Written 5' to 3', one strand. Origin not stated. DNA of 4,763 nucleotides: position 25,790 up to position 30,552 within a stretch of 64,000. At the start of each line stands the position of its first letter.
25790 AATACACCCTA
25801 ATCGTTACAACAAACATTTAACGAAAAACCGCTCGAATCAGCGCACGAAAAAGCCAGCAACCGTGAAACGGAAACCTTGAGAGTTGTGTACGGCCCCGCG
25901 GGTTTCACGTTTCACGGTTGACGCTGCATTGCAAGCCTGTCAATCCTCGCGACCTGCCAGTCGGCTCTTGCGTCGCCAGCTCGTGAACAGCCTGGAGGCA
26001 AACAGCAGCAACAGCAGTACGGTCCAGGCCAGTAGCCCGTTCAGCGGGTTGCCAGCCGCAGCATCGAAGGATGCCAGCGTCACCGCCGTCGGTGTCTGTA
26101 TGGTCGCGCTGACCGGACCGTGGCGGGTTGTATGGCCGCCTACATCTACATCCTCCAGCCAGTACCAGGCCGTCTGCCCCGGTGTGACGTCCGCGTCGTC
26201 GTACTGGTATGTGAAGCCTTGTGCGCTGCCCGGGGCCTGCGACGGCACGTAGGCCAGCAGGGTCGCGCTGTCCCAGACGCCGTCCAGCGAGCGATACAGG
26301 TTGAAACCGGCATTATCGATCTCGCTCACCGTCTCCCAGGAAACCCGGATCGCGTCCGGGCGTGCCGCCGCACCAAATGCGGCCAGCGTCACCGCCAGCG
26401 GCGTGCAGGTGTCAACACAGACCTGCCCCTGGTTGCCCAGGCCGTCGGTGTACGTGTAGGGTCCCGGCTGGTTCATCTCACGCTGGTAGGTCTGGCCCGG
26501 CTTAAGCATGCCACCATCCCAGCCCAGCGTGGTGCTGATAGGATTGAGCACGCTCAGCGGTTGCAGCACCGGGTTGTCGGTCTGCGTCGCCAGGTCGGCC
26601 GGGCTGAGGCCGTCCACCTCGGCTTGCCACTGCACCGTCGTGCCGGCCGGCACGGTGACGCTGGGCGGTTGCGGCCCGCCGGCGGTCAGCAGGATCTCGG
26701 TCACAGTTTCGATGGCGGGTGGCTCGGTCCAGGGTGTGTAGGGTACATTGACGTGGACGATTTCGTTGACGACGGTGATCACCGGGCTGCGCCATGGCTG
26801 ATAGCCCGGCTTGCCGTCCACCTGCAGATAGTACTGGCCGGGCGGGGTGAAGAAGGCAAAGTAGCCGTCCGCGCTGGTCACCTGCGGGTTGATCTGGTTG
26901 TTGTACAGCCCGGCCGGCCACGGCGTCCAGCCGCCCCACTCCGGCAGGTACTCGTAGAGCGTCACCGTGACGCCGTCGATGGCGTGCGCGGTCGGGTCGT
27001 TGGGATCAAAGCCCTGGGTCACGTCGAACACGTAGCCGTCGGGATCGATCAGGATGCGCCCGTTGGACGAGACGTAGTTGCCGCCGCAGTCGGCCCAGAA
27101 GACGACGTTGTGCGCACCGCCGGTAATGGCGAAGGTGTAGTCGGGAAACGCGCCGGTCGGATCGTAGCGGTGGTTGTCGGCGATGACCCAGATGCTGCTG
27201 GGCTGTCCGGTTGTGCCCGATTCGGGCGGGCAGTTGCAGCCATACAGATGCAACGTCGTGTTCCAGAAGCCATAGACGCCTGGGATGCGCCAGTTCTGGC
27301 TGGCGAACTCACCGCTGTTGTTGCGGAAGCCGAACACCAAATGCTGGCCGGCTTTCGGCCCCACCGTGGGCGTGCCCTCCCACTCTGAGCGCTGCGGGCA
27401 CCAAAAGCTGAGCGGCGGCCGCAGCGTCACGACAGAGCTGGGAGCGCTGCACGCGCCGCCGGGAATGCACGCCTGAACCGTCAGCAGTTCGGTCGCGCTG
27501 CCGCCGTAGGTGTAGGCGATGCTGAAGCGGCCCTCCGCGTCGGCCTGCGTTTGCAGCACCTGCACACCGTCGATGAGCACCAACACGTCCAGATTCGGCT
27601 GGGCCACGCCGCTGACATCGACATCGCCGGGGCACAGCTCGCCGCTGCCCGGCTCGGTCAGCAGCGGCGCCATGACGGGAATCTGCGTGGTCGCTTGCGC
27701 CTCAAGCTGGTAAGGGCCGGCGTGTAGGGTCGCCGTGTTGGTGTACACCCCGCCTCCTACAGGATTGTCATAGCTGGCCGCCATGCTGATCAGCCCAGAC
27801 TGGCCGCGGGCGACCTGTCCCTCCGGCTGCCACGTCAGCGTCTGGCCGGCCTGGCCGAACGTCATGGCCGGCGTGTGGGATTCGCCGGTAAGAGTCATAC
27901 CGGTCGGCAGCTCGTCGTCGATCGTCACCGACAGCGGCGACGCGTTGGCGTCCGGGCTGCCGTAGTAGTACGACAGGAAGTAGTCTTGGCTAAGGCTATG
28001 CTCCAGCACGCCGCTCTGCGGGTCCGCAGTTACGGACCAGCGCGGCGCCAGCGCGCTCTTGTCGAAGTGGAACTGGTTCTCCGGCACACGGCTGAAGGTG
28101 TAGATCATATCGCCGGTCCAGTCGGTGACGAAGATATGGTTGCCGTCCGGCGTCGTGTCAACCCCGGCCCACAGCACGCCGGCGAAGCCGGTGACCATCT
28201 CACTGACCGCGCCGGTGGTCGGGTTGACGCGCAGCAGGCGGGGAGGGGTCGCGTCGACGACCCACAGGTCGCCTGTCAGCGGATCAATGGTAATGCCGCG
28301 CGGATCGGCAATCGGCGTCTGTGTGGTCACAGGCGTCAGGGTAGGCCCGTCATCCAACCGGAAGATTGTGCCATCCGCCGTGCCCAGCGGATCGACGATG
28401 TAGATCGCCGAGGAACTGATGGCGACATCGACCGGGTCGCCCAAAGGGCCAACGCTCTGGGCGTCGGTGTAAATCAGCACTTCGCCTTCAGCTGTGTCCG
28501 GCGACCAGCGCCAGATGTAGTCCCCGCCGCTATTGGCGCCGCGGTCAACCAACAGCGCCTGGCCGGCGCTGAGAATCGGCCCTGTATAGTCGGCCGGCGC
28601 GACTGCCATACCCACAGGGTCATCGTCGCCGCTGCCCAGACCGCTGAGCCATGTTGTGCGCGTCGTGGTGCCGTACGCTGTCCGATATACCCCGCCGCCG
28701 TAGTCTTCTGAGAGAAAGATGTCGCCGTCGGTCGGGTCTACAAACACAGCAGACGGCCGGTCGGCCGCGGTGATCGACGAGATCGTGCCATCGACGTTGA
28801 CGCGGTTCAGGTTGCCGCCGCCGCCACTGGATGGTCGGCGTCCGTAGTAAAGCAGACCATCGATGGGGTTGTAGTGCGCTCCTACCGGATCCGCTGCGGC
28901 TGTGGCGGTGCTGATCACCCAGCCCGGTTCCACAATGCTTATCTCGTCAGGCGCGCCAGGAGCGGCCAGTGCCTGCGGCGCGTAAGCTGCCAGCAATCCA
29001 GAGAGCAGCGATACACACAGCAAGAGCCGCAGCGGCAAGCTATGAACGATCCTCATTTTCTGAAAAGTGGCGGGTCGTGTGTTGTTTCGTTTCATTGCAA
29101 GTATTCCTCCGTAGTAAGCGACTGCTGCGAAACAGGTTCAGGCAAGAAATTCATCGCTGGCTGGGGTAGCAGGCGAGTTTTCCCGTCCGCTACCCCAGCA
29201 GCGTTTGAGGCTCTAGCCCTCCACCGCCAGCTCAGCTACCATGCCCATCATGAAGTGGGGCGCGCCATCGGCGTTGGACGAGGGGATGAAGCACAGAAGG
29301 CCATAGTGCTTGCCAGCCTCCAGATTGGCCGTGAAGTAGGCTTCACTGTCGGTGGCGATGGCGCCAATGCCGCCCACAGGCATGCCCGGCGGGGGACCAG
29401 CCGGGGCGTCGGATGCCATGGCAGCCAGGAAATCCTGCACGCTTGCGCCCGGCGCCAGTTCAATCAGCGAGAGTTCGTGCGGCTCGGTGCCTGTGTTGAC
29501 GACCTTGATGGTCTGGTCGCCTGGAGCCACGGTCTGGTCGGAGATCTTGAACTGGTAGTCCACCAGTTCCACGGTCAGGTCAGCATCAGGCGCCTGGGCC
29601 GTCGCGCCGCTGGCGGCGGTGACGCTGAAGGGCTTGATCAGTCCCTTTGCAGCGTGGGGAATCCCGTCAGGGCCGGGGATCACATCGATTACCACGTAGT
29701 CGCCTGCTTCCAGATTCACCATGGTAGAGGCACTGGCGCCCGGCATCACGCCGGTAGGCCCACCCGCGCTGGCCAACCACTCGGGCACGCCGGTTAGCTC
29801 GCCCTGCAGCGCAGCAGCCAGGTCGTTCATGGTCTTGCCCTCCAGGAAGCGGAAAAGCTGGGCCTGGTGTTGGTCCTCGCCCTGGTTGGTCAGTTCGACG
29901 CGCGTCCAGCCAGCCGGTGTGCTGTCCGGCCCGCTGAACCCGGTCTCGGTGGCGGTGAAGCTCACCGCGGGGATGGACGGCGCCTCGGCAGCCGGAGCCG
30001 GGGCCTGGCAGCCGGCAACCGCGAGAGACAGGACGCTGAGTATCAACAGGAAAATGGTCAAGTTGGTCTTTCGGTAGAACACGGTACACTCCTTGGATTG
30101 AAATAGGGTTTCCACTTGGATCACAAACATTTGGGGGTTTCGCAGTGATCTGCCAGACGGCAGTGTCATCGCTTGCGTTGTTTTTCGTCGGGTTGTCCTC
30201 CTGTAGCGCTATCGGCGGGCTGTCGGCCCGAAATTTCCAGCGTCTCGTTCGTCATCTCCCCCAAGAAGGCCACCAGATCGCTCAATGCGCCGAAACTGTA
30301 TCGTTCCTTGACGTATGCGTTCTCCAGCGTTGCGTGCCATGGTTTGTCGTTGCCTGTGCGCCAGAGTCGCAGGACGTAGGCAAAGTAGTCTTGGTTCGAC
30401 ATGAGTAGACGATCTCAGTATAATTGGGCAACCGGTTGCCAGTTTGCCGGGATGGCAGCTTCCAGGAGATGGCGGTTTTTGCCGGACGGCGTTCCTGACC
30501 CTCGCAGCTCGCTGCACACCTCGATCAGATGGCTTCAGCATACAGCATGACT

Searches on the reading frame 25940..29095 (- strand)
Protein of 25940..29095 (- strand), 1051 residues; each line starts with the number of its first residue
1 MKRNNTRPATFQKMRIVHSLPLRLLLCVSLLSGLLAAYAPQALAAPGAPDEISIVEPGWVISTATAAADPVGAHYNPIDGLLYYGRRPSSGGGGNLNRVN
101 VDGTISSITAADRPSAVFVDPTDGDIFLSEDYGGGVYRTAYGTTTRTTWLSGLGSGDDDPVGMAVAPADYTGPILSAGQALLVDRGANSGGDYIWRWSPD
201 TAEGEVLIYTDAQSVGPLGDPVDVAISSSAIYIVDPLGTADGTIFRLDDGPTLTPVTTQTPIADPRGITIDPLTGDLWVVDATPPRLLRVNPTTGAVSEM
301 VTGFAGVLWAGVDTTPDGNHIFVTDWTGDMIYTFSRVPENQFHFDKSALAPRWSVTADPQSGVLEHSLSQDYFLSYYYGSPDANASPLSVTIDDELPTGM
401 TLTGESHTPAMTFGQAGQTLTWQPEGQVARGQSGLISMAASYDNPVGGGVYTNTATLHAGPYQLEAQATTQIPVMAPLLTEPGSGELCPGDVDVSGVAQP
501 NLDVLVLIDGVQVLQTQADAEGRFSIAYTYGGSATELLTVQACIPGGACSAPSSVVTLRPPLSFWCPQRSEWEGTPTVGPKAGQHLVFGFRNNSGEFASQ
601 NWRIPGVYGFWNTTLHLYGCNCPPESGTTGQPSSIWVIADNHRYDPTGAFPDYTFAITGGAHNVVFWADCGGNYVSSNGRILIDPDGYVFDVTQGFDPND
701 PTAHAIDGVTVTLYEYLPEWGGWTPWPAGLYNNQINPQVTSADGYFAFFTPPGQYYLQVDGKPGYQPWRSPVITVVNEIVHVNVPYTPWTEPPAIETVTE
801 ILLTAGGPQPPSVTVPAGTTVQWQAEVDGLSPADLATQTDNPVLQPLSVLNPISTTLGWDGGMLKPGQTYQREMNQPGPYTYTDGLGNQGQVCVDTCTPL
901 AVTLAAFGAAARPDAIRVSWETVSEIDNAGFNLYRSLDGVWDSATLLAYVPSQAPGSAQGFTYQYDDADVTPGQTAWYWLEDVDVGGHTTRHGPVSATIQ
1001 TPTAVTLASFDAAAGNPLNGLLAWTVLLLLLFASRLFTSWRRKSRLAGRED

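Call 6: search_protein_families(library=pfam, proteins=[window:25940-29095:-])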
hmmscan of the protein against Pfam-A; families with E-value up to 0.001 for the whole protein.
window:25940-29095:- (1051 aa): 2 families
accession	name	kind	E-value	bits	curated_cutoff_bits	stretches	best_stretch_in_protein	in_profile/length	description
PF13620.12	CarboxypepD_reg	-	5.4e-06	27.1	32.3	0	737-777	31-72/82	Carboxypeptidase regulatory-like domain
PF21959.2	DUF6923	-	0.00014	22.2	27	0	244-330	111-198/234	Repeat of unknown function (DUF6923)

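Call 32: search_protein_families(library=ncbifam, proteins=[window:25940-29095:-], max_evalue=0.1)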
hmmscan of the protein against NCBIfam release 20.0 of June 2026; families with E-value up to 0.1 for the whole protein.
window:25940-29095:- (1051 aa): 0 families

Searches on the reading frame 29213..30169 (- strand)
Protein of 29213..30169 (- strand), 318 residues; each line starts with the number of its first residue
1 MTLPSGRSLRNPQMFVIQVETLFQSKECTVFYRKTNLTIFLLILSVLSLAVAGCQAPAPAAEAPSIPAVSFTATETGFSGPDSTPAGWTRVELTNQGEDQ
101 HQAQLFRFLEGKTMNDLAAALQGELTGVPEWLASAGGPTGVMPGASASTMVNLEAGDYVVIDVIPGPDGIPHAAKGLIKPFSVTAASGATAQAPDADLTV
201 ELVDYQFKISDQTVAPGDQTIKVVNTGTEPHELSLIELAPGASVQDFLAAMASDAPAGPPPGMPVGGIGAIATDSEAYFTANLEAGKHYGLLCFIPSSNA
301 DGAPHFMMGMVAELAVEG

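Call 6: search_protein_families(library=pfam, proteins=[window:29213-30169:-])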
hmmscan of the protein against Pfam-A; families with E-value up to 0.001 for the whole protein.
window:29213-30169:- (318 aa): 0 families

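Call 31: search_protein_families(library=pfam, proteins=[window:29213-30169:-], max_evalue=1)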
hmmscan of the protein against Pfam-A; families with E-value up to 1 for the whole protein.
window:29213-30169:- (318 aa): 2 families
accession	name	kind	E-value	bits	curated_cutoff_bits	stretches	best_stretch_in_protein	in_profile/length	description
PF13473.12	Cupredoxin_1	-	0.007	16.8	27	1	186-238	11-64/104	Cupredoxin-like domain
PF00127.26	Copper-bind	-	0.21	12.5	21.2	0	199-317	6-99/99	Copper binding proteins, plastocyanin/azurin family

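Call 32: search_protein_families(library=ncbifam, proteins=[window:29213-30169:-], max_evalue=0.1)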
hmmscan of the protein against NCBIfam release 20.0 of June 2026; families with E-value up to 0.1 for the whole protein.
window:29213-30169:- (318 aa): 3 families
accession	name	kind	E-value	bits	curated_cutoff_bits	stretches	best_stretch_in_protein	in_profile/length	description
NF041757.1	EfeO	equivalog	7.9e-05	21.9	270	1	188-236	9-57/359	iron uptake system protein EfeO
NF012200.0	choice_anch_D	domain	0.011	16.3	45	1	186-250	5-67/108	choice-of-anchor D domain-containing protein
NF058595.1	invert_tail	domain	0.014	15.8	37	0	33-84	51-104/113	lipo-invert putative C-terminal anchoring domain-containing protein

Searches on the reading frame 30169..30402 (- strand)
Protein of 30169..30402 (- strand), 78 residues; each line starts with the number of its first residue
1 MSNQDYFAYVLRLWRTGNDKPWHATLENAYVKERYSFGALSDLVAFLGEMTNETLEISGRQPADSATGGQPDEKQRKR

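Call 31: search_protein_families(library=pfam, proteins=[window:30169-30402:-], max_evalue=1)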
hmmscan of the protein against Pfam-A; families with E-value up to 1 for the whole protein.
seq(78 aa): 1 family
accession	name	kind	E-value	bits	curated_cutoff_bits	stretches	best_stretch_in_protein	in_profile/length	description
PF23908.1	DUF7250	-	0.04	14.5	27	0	4-25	44-65/103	Domain of unknown function (DUF7250)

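Call 32: search_protein_families(library=ncbifam, proteins=[window:30169-30402:-], max_evalue=0.1)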
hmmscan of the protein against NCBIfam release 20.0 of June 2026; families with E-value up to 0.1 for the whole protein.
seq(78 aa): 0 families

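Call 52: find_homologous_proteins(query=window:30169-30402:-, max_evalue=0.001)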
Query seq(78 aa) (78 aa): 1 proteins with E <= 0.001 among 1 candidates.
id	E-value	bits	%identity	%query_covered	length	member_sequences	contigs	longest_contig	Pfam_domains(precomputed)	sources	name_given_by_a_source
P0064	4.2e-46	172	100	100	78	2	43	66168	-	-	-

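Call 54: find_homologous_proteins(query=A3, max_evalue=0.001)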
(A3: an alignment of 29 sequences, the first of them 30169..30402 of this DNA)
Query A3 (29 sequences) (78 aa, profile of the alignment): 207 proteins with E <= 0.001 among 475 candidates; the best 120 are listed.
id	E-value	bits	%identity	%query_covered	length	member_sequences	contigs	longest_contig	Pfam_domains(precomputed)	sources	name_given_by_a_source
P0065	1.1e-21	94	34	83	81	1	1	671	-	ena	-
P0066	5.8e-21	92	38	59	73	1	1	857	-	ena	-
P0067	6.7e-21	92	38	59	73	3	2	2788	-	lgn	-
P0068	9.5e-21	91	46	73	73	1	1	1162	-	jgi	-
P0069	1.4e-20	91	38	62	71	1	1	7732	-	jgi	jgi:hypothetical protein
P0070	1.4e-20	91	41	47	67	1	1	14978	-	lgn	-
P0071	4.0e-20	89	53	63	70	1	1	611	-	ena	-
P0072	4.5e-20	89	41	79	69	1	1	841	-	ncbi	-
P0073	5.2e-20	89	38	64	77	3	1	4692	-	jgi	jgi:hypothetical protein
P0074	5.8e-20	89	50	58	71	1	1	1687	-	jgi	-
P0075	6.5e-20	89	37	67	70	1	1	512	-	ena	-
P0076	6.8e-20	89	51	63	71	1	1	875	-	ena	-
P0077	9.4e-20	88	49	63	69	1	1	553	-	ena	-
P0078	1.0e-19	88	38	74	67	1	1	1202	-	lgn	-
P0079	1.2e-19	88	46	67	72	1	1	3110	-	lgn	-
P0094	5.8e-19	86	51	63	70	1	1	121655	-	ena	-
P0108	3.5e-18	83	45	63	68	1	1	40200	-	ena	-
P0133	1.9e-17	81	46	56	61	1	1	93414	-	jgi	-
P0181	3.1e-16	77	40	60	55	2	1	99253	-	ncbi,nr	ncbi:MAG: hypothetical protein HZB53_11635 [Chloroflexi bacterium]|nr:hypothetical protein [Chlorofl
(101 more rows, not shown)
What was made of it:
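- Tried and rejected: A profile was needed (calls 52, 54).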

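Call 63: predict_structure(alignment_id=A4)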
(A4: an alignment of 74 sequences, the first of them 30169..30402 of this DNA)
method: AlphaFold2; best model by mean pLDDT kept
length: 78 residues; sequences in the alignment: 74
mean_pLDDT: 75.6   pTM: 0.54
mean pLDDT of the five models: 75.6, 75.0, 73.4, 73.4, 73.2
residues with pLDDT >= 90: 29; 70-90: 19; 50-70: 16; < 50: 14
segments of 3 or more residues with pLDDT < 50: 58-65, 67-69
pLDDT, mean of each block of 10 residues (from residue 1): 72 91 92 92 92 60 47 56
secondary structure, 60 per line:
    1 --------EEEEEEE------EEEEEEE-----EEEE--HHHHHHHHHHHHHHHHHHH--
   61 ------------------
elements in order: E9-15 E22-28 E34-37 H40-58

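Call 67: fold_search(model_id=the predicted structure, library=pdb)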
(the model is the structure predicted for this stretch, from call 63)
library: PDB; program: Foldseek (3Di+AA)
matches with E <= 10: 336; with E <= 0.001: 0
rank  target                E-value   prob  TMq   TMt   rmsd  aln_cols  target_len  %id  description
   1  2fgg                  6.3e-01  0.41  0.37  0.35   6.5        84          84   15  Crystal Structure of Rv2632c (released 2006-02-14)
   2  6k0b_G                8.5e-01  0.47  0.29  0.20  11.9        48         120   10  cryo-EM structure of archaeal Ribonuclease P with mature tRNA (released 2019-06-19)
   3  4wsp                  1.3e+00  0.35  0.41  0.41   5.2        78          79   10  Racemic crystal structure of Rv1738 from Mycobacterium tuberculosis (Form-I) (released 2015-03-18)
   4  9asm_B                1.3e+00  0.14  0.29  0.12  12.1        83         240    8  Human Drosha and DGCR8 in complex with Pri-let-7f1 (released 2024-09-04)
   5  7ut1_B                1.4e+00  0.66  0.38  0.14   3.5        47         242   11  Higher-order assembly of multiple MMTV strand transfer complex intasomes (released 2022-08-24)
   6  1rq0_A                1.7e+00  0.35  0.35  0.12   7.2        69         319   16  Crystal structure of peptide releasing factor 1 (released 2004-08-17)
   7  4wpy                  1.7e+00  0.23  0.37  0.34   6.0        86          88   12  Racemic crystal structure of Rv1738 from Mycobacterium tuberculosis (Form-II) (released 2015-03-18)
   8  4h61_A                1.8e+00  0.16  0.26  0.17   7.7        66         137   11  Structure of the Schizosaccharomyces pombe Mediator subunit Med6 (released 2012-10-31)
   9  1e8o_C                1.9e+00  0.21  0.28  0.31   5.9        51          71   12  Core of the Alu domain of the mammalian SRP (released 2000-11-08)
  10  8t2x_eI               2.0e+00  0.18  0.25  0.14   4.0        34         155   12  Hypomethylated yeast 80S bound with cycloheximide, P-site tRNA, A-site tRNA, messenger RNA and eIF5A, PRE (released 2024-12-11)
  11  4h61_B                2.3e+00  0.14  0.25  0.17   8.5        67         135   10  Structure of the Schizosaccharomyces pombe Mediator subunit Med6 (released 2012-10-31)
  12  6dfs_D                2.4e+00  0.11  0.25  0.15   7.0        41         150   12  mouse TCR I.29 in complex with IAg7-p8E9E6ss (released 2019-04-17)
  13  7ut1_b                2.6e+00  0.44  0.38  0.15   4.2        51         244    8  Higher-order assembly of multiple MMTV strand transfer complex intasomes (released 2022-08-24)
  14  4gfv_B                2.6e+00  0.07  0.21  0.07   9.0        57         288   14  PTPN18 in complex with HER2-pY1196 phosphor-peptides (released 2013-10-23)
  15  1rq0_B                2.7e+00  0.23  0.36  0.12   7.2        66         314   15  Crystal structure of peptide releasing factor 1 (released 2004-08-17)
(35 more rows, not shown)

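Call 74: find_encoding_contigs(protein=P0064, flank=1500, max_places=8)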
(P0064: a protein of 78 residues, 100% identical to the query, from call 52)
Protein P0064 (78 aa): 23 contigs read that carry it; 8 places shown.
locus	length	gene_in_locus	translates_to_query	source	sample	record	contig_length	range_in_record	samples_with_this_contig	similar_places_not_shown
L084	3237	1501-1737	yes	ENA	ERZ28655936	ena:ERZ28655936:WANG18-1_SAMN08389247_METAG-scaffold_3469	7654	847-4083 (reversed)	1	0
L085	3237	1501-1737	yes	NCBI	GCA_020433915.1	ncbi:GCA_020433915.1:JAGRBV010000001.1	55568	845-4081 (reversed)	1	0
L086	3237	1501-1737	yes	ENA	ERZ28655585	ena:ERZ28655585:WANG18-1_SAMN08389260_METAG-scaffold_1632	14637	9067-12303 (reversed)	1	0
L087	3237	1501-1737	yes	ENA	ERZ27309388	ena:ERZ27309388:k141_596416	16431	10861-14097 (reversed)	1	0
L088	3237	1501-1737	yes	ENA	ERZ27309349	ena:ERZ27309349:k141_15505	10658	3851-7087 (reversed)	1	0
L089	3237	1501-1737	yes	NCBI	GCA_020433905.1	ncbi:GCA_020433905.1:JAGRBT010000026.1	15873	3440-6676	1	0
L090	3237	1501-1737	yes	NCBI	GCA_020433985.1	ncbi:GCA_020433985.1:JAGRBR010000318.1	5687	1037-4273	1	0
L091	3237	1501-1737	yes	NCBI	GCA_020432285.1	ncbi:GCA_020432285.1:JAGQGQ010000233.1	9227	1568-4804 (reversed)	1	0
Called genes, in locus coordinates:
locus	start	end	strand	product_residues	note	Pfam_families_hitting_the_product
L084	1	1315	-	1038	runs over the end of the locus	PF13374:TPR_10 (faint), PF03704:BTAD, PF13428:TPR_14 (faint), PF00515:TPR_1 (faint), PF07719:TPR_2 (faint), PF17874:TPR_MalT (weak), PF13424:TPR_12, PF17874:TPR_MalT (weak), +2 more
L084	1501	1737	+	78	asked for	-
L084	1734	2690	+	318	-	-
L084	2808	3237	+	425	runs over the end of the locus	?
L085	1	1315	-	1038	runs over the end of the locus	PF13374:TPR_10 (faint), PF03704:BTAD, PF13428:TPR_14 (faint), PF10602:RPN7 (faint), PF00515:TPR_1 (faint), PF07719:TPR_2 (faint), PF13424:TPR_12, PF17874:TPR_MalT, +2 more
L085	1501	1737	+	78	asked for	-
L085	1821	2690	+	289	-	-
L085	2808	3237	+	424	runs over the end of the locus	PF21959:DUF6923 (faint)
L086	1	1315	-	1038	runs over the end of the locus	PF13374:TPR_10 (faint), PF03704:BTAD, PF13428:TPR_14 (faint), PF00515:TPR_1 (faint), PF07719:TPR_2 (faint), PF17874:TPR_MalT (weak), PF13424:TPR_12, PF17874:TPR_MalT (weak), +2 more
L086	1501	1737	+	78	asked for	-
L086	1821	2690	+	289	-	-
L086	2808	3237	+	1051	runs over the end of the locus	PF13620:CarboxypepD_reg (faint)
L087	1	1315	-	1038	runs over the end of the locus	PF13374:TPR_10 (faint), PF03704:BTAD, PF13428:TPR_14 (faint), PF00515:TPR_1 (faint), PF07719:TPR_2 (faint), PF17874:TPR_MalT (weak), PF13424:TPR_12, PF17874:TPR_MalT (weak), +2 more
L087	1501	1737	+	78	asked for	-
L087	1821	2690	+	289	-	-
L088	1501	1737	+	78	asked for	-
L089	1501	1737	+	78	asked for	-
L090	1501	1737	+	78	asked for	-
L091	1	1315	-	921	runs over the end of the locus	PF13374:TPR_10 (faint), PF03704:BTAD, PF07719:TPR_2 (faint), PF13176:TPR_7 (faint), PF13181:TPR_8 (faint), PF13424:TPR_12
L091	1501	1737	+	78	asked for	-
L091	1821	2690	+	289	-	-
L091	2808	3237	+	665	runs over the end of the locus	?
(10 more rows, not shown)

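Call 76: find_encoding_contigs(protein=P0094, flank=4500, max_places=1)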
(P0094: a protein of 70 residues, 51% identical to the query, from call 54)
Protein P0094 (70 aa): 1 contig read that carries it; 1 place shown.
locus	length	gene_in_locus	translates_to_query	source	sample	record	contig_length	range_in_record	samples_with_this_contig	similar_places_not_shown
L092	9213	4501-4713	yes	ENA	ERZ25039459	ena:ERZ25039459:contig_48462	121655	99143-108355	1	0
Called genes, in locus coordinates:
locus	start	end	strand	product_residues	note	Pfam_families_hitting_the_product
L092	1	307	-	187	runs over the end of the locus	-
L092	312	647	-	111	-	-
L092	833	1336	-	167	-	PF24553:Rv0428c_C, PF00583:Acetyltransf_1, PF13673:Acetyltransf_10, PF13508:Acetyltransf_7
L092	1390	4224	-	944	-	PF00486:Trans_reg_C (faint), PF03704:BTAD, PF07719:TPR_2 (faint), PF00931:NB-ARC, PF13191:AAA_16 (weak), PF05729:NACHT (weak), PF17874:TPR_MalT (weak), PF13424:TPR_12, +5 more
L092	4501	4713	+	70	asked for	-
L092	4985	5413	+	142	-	-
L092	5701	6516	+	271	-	PF13673:Acetyltransf_10 (faint), PF00583:Acetyltransf_1, PF13508:Acetyltransf_7 (weak)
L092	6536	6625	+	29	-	-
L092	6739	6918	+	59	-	-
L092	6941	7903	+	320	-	PF00144:Beta-lactamase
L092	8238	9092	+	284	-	PF00089:Trypsin, PF13365:Trypsin_2 (weak)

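Call 77: find_encoding_contigs(protein=P0133, flank=4500, max_places=1)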
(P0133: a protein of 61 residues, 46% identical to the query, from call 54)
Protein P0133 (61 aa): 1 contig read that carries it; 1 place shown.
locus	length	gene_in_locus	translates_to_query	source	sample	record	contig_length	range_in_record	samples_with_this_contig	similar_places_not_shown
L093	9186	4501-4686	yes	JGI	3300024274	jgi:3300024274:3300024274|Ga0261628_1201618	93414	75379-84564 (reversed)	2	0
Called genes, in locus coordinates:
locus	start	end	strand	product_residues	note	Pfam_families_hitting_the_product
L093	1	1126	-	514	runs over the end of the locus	PF03990:DUF348 (weak), PF07676:PD40 (faint), PF07501:G5, PF00930:DPPIV_N (faint), PF26549:Tricorn_N (faint), PF26550:Tricorn_2nd (faint)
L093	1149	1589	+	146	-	PF06541:ABC_trans_CmpB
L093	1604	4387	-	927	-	PF03704:BTAD, PF13176:TPR_7 (faint), PF00931:NB-ARC (weak), PF13191:AAA_16 (weak), PF13401:AAA_22, PF25872:HTH_77 (weak), PF13374:TPR_10 (weak), PF13424:TPR_12, +4 more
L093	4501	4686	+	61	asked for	-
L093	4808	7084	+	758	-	-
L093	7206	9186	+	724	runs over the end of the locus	PF13884:Peptidase_S74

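Call 78: find_encoding_contigs(protein=P0181, flank=4500, max_places=1)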
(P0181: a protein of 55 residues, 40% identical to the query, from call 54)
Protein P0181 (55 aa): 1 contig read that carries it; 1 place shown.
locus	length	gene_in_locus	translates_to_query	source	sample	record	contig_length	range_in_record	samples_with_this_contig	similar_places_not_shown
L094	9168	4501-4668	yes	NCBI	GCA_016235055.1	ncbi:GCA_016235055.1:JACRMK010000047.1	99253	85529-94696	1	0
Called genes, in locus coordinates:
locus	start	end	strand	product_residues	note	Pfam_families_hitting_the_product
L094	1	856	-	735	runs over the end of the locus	PF12770:CHAT, PF13289:SIR2_2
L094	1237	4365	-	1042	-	PF03704:BTAD, PF13401:AAA_22 (faint), PF13191:AAA_16 (weak), PF13424:TPR_12 (weak)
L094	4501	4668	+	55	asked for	-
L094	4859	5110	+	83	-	PF02627:CMD (weak)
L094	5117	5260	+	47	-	-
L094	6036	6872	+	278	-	PF02517:Rce1-like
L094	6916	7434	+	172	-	PF00258:Flavodoxin_1, PF12641:Flavodoxin_3 (weak), PF12724:Flavodoxin_5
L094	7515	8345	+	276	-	PF00034:Cytochrom_C (faint), PF13442:Cytochrome_CBB3 (faint)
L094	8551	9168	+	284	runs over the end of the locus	PF02517:Rce1-like (weak)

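Call 79: find_encoding_contigs(protein=P0108, flank=4500, max_places=1)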
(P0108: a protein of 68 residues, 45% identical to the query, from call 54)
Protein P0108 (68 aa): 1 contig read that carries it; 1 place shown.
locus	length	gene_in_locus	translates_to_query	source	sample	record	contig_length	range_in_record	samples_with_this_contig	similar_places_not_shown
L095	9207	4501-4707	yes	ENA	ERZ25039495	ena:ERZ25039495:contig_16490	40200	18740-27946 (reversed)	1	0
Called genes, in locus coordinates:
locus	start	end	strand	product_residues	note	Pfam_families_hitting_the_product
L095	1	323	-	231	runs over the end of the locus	PF00931:NB-ARC, PF13191:AAA_16 (weak), PF20703:nSTAND1 (weak)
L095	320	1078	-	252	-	PF03704:BTAD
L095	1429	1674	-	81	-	-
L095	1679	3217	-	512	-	PF25872:HTH_77 (weak), PF17874:TPR_MalT (weak), PF13424:TPR_12 (weak)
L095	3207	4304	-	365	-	PF03704:BTAD, PF13191:AAA_16 (weak)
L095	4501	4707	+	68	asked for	-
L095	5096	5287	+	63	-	-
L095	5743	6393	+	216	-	-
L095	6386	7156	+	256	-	PF01209:Ubie_methyltran, PF13489:Methyltransf_23, PF02390:Methyltransf_4 (weak), PF13649:Methyltransf_25, PF13847:Methyltransf_31, PF08241:Methyltransf_11, PF08242:Methyltransf_12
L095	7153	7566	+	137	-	-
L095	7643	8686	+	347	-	PF13508:Acetyltransf_7 (faint), PF00583:Acetyltransf_1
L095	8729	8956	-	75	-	-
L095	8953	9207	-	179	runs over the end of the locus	-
